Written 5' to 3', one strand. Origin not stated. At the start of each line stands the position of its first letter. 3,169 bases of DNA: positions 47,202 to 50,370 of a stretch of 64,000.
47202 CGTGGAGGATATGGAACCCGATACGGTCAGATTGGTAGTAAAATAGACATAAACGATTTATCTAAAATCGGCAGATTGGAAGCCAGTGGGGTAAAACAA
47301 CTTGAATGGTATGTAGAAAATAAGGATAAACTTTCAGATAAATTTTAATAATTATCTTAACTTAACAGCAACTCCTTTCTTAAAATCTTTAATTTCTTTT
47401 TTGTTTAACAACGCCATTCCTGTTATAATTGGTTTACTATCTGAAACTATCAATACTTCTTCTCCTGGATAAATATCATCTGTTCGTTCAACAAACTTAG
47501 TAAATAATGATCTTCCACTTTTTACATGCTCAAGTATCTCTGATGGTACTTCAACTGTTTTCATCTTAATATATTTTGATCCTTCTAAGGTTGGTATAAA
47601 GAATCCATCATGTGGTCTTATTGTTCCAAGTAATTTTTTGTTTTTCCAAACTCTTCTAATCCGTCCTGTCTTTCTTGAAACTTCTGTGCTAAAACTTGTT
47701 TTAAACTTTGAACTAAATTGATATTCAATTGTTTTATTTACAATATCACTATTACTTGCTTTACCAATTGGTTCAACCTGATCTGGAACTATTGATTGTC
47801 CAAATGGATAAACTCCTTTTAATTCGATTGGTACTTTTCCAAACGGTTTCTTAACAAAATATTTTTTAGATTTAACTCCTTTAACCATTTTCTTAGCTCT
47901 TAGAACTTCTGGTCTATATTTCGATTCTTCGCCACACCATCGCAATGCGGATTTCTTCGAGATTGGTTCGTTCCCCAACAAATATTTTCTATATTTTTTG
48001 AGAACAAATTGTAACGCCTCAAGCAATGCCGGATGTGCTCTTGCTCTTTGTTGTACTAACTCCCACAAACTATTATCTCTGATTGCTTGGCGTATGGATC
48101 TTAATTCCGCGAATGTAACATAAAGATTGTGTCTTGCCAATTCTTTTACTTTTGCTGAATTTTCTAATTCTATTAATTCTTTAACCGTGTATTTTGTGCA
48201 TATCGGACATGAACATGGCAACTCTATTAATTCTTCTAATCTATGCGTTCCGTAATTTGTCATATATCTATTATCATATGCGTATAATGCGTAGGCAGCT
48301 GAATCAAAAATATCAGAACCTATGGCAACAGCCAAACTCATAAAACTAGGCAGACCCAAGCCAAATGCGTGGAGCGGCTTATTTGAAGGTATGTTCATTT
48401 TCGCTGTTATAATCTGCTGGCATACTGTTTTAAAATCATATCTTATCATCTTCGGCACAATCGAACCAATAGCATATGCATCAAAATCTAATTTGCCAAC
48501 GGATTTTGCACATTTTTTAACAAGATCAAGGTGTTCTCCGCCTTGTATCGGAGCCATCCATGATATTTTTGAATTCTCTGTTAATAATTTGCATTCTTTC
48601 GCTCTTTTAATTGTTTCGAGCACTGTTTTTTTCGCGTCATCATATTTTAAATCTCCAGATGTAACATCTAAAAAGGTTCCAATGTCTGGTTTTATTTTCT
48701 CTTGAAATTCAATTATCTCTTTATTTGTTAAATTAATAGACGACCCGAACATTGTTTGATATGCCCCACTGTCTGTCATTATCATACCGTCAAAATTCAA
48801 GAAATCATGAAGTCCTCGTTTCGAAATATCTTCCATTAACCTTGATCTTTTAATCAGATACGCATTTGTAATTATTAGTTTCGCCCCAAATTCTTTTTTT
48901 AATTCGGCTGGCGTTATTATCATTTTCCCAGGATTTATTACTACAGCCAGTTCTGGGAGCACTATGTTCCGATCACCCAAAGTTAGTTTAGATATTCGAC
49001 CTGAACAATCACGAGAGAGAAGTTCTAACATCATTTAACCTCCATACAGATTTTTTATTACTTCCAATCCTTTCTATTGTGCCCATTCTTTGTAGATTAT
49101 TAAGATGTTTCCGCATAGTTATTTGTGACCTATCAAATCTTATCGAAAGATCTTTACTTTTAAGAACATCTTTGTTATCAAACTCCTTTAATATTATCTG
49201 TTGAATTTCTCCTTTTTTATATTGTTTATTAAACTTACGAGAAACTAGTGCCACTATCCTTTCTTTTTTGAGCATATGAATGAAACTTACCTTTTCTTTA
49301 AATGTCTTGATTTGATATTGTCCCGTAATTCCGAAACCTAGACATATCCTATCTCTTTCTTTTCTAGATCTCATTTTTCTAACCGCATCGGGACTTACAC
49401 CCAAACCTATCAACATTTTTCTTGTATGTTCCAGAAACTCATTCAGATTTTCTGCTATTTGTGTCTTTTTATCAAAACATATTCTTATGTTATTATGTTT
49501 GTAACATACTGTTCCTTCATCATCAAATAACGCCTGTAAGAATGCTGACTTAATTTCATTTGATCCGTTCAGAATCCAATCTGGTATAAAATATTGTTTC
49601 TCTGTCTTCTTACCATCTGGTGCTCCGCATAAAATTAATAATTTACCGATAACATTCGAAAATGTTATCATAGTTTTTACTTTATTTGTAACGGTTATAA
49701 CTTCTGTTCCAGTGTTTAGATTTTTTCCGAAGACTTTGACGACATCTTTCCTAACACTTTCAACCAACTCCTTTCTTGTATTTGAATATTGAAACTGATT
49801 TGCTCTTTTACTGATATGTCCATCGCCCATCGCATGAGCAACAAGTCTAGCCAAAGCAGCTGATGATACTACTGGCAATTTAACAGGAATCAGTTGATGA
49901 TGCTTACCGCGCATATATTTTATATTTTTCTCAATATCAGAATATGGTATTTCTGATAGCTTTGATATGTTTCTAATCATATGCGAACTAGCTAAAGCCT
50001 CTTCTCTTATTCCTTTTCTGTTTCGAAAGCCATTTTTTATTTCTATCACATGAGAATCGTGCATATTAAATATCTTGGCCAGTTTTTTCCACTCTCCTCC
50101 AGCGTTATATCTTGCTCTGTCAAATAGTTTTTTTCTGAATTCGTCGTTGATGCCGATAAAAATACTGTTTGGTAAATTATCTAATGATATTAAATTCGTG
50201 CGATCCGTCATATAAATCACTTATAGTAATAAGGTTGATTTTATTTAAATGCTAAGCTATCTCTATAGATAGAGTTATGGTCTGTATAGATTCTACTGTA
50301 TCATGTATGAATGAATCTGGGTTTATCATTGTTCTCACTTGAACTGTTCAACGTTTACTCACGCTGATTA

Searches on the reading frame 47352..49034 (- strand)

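Call 33: search_protein_families(library=pfam, proteins=[window:47352-49034:-], max_evalue=0.00001)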
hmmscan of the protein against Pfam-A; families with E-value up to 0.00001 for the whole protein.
window:47352-49034:- (560 aa): 3 families
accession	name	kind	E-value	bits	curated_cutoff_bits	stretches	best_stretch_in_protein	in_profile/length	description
PF01702.25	TGT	-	3.4e-74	250.5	26.3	1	10-335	1-356/357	Queuine tRNA-ribosyltransferase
PF14810.12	TGT_C2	-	3.9e-12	46.7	25.3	1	432-490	3-66/72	Patch-forming domain C2 of tRNA-guanine transglycosylase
PF01472.26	PUA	-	8.4e-10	38.9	24.8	1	493-560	2-71/74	PUA domain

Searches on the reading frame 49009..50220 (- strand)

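Call 33: search_protein_families(library=pfam, proteins=[window:49009-50220:-], max_evalue=0.00001)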
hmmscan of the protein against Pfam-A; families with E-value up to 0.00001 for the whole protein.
window:49009-50220:- (403 aa): 1 family
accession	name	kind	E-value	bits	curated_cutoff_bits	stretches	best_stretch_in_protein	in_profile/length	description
PF14528.11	LAGLIDADG_3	-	1.4e-06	28.8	22.5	0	223-311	2-81/82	LAGLIDADG-like domain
